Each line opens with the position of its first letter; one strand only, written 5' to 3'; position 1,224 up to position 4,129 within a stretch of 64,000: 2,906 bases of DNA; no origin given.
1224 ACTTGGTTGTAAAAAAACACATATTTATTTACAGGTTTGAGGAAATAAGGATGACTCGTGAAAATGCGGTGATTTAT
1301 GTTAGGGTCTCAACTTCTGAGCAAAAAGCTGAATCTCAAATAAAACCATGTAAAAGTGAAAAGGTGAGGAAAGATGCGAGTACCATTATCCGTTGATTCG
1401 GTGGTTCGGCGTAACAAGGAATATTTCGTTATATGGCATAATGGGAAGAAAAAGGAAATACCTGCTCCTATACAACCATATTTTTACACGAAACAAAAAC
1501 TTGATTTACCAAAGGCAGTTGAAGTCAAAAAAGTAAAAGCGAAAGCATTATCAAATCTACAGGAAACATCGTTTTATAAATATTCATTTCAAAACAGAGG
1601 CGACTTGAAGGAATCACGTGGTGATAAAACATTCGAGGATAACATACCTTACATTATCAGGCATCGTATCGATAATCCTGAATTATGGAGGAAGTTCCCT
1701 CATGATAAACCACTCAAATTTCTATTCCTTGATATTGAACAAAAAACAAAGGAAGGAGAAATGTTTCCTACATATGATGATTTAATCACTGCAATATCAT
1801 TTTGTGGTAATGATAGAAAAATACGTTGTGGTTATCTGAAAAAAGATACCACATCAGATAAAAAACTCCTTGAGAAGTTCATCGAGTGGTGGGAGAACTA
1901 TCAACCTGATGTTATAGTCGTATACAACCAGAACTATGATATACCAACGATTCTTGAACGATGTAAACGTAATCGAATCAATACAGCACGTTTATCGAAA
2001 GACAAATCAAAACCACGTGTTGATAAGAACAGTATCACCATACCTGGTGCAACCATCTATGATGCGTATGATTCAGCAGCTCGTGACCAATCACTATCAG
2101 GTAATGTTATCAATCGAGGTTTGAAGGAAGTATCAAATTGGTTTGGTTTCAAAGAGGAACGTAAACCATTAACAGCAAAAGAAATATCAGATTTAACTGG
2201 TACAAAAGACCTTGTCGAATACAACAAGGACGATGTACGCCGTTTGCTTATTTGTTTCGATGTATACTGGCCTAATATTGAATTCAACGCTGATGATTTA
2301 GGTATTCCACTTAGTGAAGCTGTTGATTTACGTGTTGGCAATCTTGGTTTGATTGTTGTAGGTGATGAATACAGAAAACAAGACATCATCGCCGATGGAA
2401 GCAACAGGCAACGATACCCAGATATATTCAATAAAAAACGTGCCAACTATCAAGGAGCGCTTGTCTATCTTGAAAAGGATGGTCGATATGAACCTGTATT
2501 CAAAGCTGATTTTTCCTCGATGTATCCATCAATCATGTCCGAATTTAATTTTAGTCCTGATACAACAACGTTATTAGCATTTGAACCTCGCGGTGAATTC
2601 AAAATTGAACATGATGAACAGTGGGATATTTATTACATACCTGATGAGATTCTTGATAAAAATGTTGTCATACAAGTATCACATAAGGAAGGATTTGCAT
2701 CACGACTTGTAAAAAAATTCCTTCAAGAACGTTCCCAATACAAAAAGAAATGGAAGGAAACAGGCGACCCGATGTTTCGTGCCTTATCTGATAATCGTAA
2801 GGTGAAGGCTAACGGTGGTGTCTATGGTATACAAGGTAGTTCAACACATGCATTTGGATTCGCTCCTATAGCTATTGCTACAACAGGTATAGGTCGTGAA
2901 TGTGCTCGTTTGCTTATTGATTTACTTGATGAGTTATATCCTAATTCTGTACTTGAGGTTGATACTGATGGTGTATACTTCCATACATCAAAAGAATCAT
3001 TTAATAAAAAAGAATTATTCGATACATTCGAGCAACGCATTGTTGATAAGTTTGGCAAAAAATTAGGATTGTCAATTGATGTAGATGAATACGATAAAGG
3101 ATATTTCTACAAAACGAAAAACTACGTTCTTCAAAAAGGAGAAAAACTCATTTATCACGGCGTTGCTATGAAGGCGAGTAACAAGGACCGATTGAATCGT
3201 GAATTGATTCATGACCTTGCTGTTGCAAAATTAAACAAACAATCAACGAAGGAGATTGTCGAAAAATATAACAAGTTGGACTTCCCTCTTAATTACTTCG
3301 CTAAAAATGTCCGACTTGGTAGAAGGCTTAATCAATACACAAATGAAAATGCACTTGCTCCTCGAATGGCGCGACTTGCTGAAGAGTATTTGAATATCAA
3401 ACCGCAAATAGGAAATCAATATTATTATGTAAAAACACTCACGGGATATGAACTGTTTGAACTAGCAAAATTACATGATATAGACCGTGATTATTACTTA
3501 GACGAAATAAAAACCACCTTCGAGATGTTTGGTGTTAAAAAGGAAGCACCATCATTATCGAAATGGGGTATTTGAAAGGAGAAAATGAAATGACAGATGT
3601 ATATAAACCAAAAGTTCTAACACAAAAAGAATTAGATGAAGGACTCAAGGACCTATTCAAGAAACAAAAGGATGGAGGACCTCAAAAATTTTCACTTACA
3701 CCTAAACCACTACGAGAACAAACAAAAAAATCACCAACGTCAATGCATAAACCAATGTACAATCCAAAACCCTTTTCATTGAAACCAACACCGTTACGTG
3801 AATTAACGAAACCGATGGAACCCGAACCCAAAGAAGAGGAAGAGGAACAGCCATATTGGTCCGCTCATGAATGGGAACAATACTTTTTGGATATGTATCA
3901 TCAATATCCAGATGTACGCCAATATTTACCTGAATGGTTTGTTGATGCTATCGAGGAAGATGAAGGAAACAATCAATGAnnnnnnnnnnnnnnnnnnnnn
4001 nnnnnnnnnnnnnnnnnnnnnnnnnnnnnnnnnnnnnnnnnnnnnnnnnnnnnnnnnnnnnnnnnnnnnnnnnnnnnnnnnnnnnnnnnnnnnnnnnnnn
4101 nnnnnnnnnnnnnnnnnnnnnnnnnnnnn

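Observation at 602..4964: Replication/recombination core: small serine recombinase + family-B DNA polymerase + SF3-like helicase ATPase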

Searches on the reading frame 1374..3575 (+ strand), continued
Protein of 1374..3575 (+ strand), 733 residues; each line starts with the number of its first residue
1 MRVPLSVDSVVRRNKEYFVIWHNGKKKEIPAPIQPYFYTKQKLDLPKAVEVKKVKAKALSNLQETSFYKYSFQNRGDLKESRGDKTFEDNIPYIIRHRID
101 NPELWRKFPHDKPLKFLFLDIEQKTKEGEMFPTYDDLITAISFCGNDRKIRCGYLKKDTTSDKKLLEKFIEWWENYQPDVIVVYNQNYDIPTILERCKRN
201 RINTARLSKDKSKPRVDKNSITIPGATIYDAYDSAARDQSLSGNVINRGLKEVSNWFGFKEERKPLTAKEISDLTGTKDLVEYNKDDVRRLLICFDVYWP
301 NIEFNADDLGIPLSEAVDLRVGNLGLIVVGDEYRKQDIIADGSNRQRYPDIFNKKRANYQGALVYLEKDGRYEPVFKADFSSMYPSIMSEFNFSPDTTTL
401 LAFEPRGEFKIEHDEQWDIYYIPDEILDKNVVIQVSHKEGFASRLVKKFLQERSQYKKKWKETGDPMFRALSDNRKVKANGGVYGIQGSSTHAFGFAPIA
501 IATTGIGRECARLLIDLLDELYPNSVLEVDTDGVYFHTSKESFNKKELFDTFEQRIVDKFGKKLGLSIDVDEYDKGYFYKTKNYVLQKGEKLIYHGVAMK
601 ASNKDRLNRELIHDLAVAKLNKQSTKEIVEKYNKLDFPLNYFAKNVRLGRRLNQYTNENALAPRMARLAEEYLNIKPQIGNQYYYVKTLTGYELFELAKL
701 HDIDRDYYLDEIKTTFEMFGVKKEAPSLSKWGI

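Call 19: find_related_loci(query=A1, collection=genome_contigs, flank=10000)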
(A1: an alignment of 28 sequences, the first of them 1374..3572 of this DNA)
Query A1 (733 aa) in genome_contigs; peptide patterns used: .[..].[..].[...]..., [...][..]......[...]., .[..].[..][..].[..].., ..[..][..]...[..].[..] (x = any residue, [..] = any of these).
600 stretches matched a pattern (row limit reached: there are more); 496 encode a relative of the query (tblastn E <= 1e-3); the best 80 are kept; 80 distinct loci.
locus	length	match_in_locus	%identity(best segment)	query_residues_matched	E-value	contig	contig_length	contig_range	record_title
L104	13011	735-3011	45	1-722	0e+0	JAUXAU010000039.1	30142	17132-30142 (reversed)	MAG: Thermoplasmatota archaeon isolate CSMAG_2770 CSMAG_2770_k141_1063895_length_30142_cov_22.0000, whole genome shotgun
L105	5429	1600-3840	42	1-721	0e+0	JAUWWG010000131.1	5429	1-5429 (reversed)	MAG: Thermoplasmatota archaeon isolate CSMAG_2652 CSMAG_2652_k127_2146923_length_5429_cov_21.0673, whole genome shotgun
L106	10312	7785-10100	31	1-731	8e-95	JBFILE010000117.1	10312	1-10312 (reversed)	MAG: Thermoplasmatota archaeon isolate Mix_sand12.2021.10.D.54 k141_1111297_length_10312_cov_9.0736, whole genome shotgu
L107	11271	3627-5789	30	1-721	7e-91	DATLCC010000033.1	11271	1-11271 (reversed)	MAG TPA_asm: Thermoplasmatota archaeon isolate SMAG_U14314 k141_5373767, whole genome shotgun sequence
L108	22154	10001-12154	30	1-717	4e-90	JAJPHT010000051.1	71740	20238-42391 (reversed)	MAG: Proteobacteria bacterium isolate Centralia_MAG_189 k107_28743995, whole genome shotgun sequence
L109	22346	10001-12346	25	1-725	3e-46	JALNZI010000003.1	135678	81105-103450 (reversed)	MAG: Candidatus Omnitrophota bacterium isolate SO_2017_LW1 bin 10 NODE_40_length_135678_cov_1.693975_LW64-88_2017, whole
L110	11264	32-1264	26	310-722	4e-29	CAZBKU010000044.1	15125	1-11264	MAG TPA_asm: uncultured Thermoplasmatales archaeon isolate binchicken_co207_194 genome assembly, contig: NODE_3907_lengt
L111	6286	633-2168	27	114-655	3e-26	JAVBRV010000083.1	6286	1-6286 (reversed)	MAG: Victivallaceae bacterium isolate EPI_MAG_00205 c_000007097106, whole genome shotgun sequence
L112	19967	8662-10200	26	114-655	2e-24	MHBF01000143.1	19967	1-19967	MAG: Lentisphaerae bacterium GWF2_44_16 gwf2_scaffold_4528, whole genome shotgun sequence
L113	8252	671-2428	25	78-685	3e-24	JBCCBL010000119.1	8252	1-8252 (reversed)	MAG: Verrucomicrobiota bacterium isolate P01_A01_bin.34 k141_97065_length_8252_cov_23.5983, whole genome shotgun sequenc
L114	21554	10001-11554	25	114-660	5e-23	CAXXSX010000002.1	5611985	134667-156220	MAG: Victivallales bacterium isolate 56fe3c74-01ca-462c-9ae8-43b0e1f46eca genome assembly, contig: contig_2, whole genom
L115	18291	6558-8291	25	45-644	5e-23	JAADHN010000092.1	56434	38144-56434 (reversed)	MAG: Kiritimatiellota bacterium isolate M_MetaBat.195 contig-127_566, whole genome shotgun sequence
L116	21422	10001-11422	25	178-678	5e-23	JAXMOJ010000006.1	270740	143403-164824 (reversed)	MAG: Cephaloticoccus sp. isolate EC_MBin.50 ECX_98CoAssmbCtg, whole genome shotgun sequence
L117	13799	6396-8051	26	112-691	2e-23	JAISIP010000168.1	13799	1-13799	MAG: Victivallales bacterium isolate Hm464_bin66 k119_1627280, whole genome shotgun sequence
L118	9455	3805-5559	24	119-719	4e-23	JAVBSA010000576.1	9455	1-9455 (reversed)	MAG: Victivallis sp. isolate EPI_MAG_00211 c_000013215555, whole genome shotgun sequence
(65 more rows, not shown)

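Call 43: search_protein_families(library=ncbifam, proteins=[window:1374-3575:+], max_evalue=0.01)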
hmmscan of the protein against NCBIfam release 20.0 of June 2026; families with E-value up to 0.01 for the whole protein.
window:1374-3575:+ (733 aa): 9 families
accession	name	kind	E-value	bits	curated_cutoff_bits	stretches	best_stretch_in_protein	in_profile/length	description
NF004417.0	PRK05761.1-3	equivalog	1.7e-21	75.9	780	1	355-717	481-838/858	DNA-directed DNA polymerase I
TIGR00592.1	pol2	superfamily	4.6e-16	58.1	239.95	1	351-590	792-1011/1176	DNA polymerase (pol2)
NF004421.0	PRK05762.1-2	equivalog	2.7e-14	52.4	570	2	353-710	405-766/795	DNA polymerase II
NF004419.0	PRK05761.1-5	equivalog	3.3e-14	51.8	1285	1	351-719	546-909/932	DNA-directed DNA polymerase I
NF004415.0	PRK05761.1-1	equivalog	9.8e-12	43.6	1289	1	355-718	490-852/883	DNA-directed DNA polymerase I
NF004422.0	PRK05762.1-4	equivalog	8e-08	31.1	1103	1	349-710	393-760/789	DNA polymerase II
NF004416.0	PRK05761.1-2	equivalog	2.4e-07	29.5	516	1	356-398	315-357/665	type B DNA-directed DNA polymerase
NF004418.0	PRK05761.1-4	subfamily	1.7e-05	23.3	692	1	359-398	323-362/717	type B DNA-directed DNA polymerase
NF004420.0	PRK05762.1-1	equivalog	0.00031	19.5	1435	1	107-212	143-251/783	DNA polymerase II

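Call 57: search_protein_families(library=pfam, proteins=[L032:8248-8868:+, L036:7079-7702:+, L039:9127-9735:+, L024:3460-4149:+, L005:8738-9385:+, L025:7369-8028:+, L025:8052-8693:+, L030:918-1571:+, L035:9184-9867:+, L040:8981-9505:+], max_evalue=0.01)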
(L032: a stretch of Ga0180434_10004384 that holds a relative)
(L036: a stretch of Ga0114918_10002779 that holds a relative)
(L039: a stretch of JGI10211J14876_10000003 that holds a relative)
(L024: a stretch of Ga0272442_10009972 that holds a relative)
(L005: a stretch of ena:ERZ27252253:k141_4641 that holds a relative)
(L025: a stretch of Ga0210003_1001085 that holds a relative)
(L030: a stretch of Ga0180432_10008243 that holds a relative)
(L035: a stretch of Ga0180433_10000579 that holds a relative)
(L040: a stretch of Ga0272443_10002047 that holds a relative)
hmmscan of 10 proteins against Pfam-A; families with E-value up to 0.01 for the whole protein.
L032:8248-8868:+ (206 aa): 1 family
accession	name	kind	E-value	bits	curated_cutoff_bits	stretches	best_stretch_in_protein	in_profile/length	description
PF00589.27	Phage_integrase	-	2.7e-09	37.5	27.1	1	25-183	5-159/172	Phage integrase family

L036:7079-7702:+ (207 aa): 1 family
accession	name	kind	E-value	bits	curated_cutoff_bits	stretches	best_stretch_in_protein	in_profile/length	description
PF00589.27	Phage_integrase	-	2.6e-07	31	27.1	1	27-190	7-165/172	Phage integrase family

L039:9127-9735:+ (202 aa): 1 family
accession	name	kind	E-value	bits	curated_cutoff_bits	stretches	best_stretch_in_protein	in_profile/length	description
PF00589.27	Phage_integrase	-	8.1e-29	101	27.1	1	20-188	4-168/172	Phage integrase family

L024:3460-4149:+ (229 aa): 1 family
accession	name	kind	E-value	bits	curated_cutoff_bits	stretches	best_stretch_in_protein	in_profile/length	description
PF00239.26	Resolvase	-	2.5e-24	86.5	23.3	1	13-166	1-143/145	Resolvase, N terminal domain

L005:8738-9385:+ (215 aa): 1 family
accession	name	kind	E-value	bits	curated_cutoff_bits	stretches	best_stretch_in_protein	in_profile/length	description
PF00239.26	Resolvase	-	2e-34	119.2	23.3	1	4-148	1-145/145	Resolvase, N terminal domain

L025:7369-8028:+ (219 aa): 2 families
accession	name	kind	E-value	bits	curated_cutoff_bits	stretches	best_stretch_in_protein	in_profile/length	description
PF00239.26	Resolvase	-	1.4e-25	90.5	23.3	1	5-156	2-144/145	Resolvase, N terminal domain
PF03665.18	UPF0172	-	0.0034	17.8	24.4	0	20-77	60-115/192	Uncharacterised protein family (UPF0172)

L025:8052-8693:+ (213 aa): 1 family
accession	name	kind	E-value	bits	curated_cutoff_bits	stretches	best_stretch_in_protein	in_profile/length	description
PF00239.26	Resolvase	-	4.9e-31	108.2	23.3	1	5-148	1-142/145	Resolvase, N terminal domain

L030:918-1571:+ (217 aa): 1 family
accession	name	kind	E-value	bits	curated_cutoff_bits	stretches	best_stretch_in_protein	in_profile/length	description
PF00239.26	Resolvase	-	9.6e-31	107.3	23.3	1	3-146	1-142/145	Resolvase, N terminal domain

L035:9184-9867:+ (227 aa): 1 family
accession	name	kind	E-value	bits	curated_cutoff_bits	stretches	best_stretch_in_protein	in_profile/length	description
PF00239.26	Resolvase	-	4.1e-44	150.6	23.3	1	13-154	1-143/145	Resolvase, N terminal domain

L040:8981-9505:+ (174 aa): 1 family
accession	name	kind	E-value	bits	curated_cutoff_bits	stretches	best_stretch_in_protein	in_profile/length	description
PF00239.26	Resolvase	-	8e-35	120.5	23.3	1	8-142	1-139/145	Resolvase, N terminal domain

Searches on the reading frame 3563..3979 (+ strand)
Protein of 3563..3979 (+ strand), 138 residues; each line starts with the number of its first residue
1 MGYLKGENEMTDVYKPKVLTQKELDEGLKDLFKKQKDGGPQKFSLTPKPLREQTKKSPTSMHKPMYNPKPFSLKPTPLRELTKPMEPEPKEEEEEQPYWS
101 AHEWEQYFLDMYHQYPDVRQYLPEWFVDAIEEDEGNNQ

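Call 4: search_protein_families(library=pfam, proteins=[window:3563-3979:+], max_evalue=0.01)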
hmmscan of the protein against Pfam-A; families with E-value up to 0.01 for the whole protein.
window:3563-3979:+ (138 aa): 0 families

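Call 5: search_protein_families(library=phrogs, proteins=[window:3563-3979:+], max_evalue=0.001)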
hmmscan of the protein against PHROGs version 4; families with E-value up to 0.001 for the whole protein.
window:3563-3979:+ (138 aa): 0 families

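Call 43: search_protein_families(library=ncbifam, proteins=[window:3563-3979:+], max_evalue=0.01)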
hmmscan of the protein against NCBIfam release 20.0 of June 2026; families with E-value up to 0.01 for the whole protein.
window:3563-3979:+ (138 aa): 0 families
